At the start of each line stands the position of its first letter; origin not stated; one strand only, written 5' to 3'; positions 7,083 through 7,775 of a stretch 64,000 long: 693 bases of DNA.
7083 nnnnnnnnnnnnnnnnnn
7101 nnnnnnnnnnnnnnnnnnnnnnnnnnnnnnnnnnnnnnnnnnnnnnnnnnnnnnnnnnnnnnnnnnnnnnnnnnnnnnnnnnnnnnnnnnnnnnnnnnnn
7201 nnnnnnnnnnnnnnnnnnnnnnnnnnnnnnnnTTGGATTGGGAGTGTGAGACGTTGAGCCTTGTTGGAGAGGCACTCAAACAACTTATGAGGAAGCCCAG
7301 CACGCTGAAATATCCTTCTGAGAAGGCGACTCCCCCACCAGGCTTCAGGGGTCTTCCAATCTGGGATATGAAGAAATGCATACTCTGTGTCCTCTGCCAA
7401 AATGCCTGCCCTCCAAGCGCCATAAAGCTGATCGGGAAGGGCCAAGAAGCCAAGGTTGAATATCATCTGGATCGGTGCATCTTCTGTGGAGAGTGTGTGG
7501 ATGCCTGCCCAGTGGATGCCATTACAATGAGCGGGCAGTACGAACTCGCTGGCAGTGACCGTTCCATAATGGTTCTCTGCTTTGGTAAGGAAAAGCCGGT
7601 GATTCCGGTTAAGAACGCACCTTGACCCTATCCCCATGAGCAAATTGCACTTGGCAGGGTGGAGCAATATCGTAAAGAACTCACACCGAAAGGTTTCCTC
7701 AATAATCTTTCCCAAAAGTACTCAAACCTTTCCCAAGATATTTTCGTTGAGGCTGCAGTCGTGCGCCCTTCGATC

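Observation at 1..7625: Complex-I-architecture cluster whose NuoD and NuoB homologs retain hydrogenase-type metal ligands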

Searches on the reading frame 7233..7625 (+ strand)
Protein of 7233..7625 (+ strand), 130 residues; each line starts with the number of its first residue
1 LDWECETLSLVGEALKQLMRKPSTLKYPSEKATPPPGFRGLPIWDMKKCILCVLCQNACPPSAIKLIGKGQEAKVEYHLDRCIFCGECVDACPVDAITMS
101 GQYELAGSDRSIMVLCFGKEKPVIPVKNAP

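Call 4: search_protein_families(library=pfam, proteins=[window:7233-7625:+], max_evalue=0.1)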
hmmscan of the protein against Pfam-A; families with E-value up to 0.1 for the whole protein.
window:7233-7625:+ (130 aa): 14 families
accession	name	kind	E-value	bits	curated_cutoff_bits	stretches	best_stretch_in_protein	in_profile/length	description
PF00037.32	Fer4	-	5e-14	51.9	21.1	2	76-98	2-24/24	4Fe-4S binding domain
PF12838.12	Fer4_7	-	8.1e-12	45.9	27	1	48-96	1-52/52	4Fe-4S dicluster domain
PF14697.11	Fer4_21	-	1.3e-10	41.7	35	1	45-99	4-59/59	4Fe-4S dicluster domain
PF13237.11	Fer4_10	-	2.7e-10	40.5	25.5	1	44-93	4-53/53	4Fe-4S dicluster domain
PF13187.11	Fer4_9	-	1.4e-09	38.3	27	1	48-97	1-52/52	4Fe-4S dicluster domain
PF12837.12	Fer4_6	-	1.1e-08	35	25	2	75-97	2-24/24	4Fe-4S binding domain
PF13484.11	Fer4_16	-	1.3e-08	36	30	2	81-105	1-24/66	4Fe-4S double cluster binding domain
PF12797.12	Fer4_2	-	9.8e-08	31.9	24.5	2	74-94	2-22/22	4Fe-4S binding domain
PF12800.12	Fer4_4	-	2.2e-07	31.1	24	2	80-94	2-16/17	4Fe-4S binding domain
PF13534.11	Fer4_17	-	6.9e-06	27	22.2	2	70-95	34-59/61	4Fe-4S dicluster domain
PF25160.1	LdpA_Fe-S-bd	-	1e-05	25.7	27.6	1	55-100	9-46/49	LdpA Fe-S cluster-binding domain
PF13183.11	Fer4_8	-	2.6e-05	25.1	27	2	46-95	2-67/68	4Fe-4S dicluster domain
PF12798.12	Fer4_3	-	5.6e-05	24.1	27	1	82-96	1-15/15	4Fe-4S binding domain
PF13459.11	Fer4_15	-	0.007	17.5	22.4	0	45-60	4-19/66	4Fe-4S single cluster domain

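Call 30: search_protein_families(library=ncbifam, proteins=[window:7233-7625:+], max_evalue=0.001)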
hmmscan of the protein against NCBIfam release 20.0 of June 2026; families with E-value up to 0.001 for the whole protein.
window:7233-7625:+ (130 aa): 87 families (the best 25 are shown)
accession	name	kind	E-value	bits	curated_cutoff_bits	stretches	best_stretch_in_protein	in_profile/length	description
TIGR01971.1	NuoI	subfamily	5.7e-25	87.3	113.05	1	14-113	5-114/121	NADH-quinone oxidoreductase, chain I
NF004537.0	PRK05888.1-3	equivalog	6.7e-24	84.5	163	1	14-128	30-159/204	NADH-quinone oxidoreductase subunit NuoI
NF006221.0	PRK08348.1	subfamily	9.5e-23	80.4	124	1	8-110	4-105/136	NADH-plastoquinone oxidoreductase subunit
NF009053.0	PRK12387.1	subfamily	1.7e-22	80.1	204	1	21-111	12-104/180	formate hydrogenlyase complex iron-sulfur subunit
NF006076.0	PRK08222.1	equivalog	3.1e-20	72.7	270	1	15-110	5-103/181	hydrogenase 4 subunit H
NF004541.0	PRK05888.2-2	equivalog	1.6e-19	70.4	217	1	7-114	20-128/168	NADH-quinone oxidoreductase subunit NuoI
NF004543.0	PRK05888.2-5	equivalog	9.2e-18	64.5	243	1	14-107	26-125/217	NADH-quinone oxidoreductase subunit NuoI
NF040612.1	F420_dehyd_FpoI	exception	1.5e-17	63.6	180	1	11-103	6-105/135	F420H2 dehydrogenase subunit FpoI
TIGR00403.1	ndhI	equivalog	3.2e-17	62.7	302.35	1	15-111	30-133/183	NAD(P)H-quinone oxidoreductase subunit I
NF004540.0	PRK05888.2-1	equivalog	3.2e-17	62.4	215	1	13-110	10-116/139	NADH-quinone oxidoreductase subunit NuoI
NF004536.0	PRK05888.1-1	equivalog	2.2e-16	59.7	212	1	14-121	20-136/180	NADH-quinone oxidoreductase subunit NuoI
NF004538.0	PRK05888.1-4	equivalog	4.3e-16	58.9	135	1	15-112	24-132/162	NADH-quinone oxidoreductase subunit NuoI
NF004539.0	PRK05888.1-5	equivalog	1.5e-15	57.3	225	1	11-120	20-138/162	NADH-quinone oxidoreductase subunit NuoI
NF010590.0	PRK13984.1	equivalog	1e-14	53.6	946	1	13-109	16-120/611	putative oxidoreductase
NF004545.0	PRK05888.3-1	equivalog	1.4e-14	54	229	1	14-108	33-134/154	NADH-quinone oxidoreductase subunit NuoI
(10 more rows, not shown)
